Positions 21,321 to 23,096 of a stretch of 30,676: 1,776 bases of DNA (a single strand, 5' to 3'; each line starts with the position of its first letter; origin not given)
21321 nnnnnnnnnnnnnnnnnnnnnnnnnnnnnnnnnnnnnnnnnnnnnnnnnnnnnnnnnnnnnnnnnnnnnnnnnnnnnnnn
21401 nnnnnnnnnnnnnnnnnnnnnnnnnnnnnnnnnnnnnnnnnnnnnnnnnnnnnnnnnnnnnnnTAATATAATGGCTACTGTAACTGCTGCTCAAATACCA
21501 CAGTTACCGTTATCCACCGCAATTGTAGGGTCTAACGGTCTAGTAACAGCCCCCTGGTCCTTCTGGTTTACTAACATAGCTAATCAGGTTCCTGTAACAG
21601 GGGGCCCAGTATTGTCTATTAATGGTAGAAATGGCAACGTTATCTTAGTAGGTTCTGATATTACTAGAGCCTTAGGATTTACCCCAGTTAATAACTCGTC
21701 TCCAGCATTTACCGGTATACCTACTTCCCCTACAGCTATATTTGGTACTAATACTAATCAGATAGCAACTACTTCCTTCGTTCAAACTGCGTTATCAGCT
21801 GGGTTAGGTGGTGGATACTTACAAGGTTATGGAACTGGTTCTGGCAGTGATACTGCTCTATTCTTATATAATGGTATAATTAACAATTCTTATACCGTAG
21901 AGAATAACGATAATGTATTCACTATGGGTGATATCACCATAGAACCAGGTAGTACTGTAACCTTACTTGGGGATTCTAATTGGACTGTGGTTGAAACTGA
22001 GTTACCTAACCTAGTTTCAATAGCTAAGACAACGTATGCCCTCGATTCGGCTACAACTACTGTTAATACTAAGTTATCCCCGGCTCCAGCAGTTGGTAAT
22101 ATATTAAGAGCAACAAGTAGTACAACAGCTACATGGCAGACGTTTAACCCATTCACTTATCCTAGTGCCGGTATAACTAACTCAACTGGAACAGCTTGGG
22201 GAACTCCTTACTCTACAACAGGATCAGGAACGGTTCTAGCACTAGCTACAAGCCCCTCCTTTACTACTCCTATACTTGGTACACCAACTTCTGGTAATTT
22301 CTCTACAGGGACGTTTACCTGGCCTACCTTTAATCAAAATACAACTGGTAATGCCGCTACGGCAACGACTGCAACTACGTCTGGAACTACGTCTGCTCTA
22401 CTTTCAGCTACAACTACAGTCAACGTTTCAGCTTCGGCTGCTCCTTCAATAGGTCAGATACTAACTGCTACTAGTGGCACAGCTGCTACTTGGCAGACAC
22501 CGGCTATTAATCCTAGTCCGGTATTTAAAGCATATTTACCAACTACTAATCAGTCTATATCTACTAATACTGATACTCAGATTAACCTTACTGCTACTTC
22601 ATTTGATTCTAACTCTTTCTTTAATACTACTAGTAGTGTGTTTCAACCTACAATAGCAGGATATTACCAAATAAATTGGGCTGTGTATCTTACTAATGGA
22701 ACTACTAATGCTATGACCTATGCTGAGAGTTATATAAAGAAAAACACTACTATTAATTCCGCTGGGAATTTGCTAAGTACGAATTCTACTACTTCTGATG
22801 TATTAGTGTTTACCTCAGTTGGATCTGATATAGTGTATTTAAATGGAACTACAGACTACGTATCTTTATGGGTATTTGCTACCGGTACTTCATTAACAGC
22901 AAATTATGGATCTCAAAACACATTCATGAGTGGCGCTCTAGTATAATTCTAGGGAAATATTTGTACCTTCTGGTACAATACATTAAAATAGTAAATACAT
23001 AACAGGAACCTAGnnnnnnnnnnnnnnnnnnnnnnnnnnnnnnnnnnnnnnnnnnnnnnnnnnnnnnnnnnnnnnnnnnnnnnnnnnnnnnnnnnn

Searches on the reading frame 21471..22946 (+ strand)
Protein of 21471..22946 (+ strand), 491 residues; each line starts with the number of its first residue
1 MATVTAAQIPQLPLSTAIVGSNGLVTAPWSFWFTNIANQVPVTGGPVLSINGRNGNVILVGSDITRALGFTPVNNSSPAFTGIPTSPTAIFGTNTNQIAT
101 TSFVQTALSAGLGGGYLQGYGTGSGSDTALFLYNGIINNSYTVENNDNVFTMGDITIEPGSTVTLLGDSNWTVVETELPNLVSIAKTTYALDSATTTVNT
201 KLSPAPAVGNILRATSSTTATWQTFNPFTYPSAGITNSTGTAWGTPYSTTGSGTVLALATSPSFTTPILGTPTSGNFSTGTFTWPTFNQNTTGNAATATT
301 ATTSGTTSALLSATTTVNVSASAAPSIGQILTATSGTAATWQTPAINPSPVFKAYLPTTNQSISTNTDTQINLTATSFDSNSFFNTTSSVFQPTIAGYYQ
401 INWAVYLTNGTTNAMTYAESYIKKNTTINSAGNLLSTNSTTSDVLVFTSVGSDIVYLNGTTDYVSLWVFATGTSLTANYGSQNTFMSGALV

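Call 16: find_encoding_contigs(protein=window:21471-22946:+, flank=10000, max_places=10)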
Protein window:21471-22946:+ (491 aa): 8 contigs read that carry it; 5 places shown.
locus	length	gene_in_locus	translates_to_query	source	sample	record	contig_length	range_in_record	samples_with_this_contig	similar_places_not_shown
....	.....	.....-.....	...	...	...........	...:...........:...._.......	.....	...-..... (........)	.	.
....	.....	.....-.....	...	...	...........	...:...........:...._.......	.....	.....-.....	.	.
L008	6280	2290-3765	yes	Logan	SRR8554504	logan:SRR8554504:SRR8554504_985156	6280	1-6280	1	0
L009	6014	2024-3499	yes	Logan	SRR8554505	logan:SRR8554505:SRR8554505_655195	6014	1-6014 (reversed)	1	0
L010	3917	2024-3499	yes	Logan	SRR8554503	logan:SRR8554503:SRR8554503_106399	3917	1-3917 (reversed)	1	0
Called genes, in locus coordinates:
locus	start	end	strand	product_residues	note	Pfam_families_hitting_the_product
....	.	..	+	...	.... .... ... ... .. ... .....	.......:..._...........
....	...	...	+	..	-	-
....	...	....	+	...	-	-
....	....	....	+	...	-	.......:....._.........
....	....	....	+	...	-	-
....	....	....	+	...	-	-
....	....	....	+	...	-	-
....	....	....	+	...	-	-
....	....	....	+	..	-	-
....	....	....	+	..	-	-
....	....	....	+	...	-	-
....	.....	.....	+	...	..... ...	-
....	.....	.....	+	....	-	-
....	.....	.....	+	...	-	-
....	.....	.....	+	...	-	-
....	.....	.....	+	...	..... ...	-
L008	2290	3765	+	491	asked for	-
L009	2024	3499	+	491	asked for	-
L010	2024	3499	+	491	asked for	-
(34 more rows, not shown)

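Call 36: search_protein_families(library=pfam, proteins=[window:21471-22946:+], max_evalue=0.01)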
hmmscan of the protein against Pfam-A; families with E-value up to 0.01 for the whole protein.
window:21471-22946:+ (491 aa): 0 families
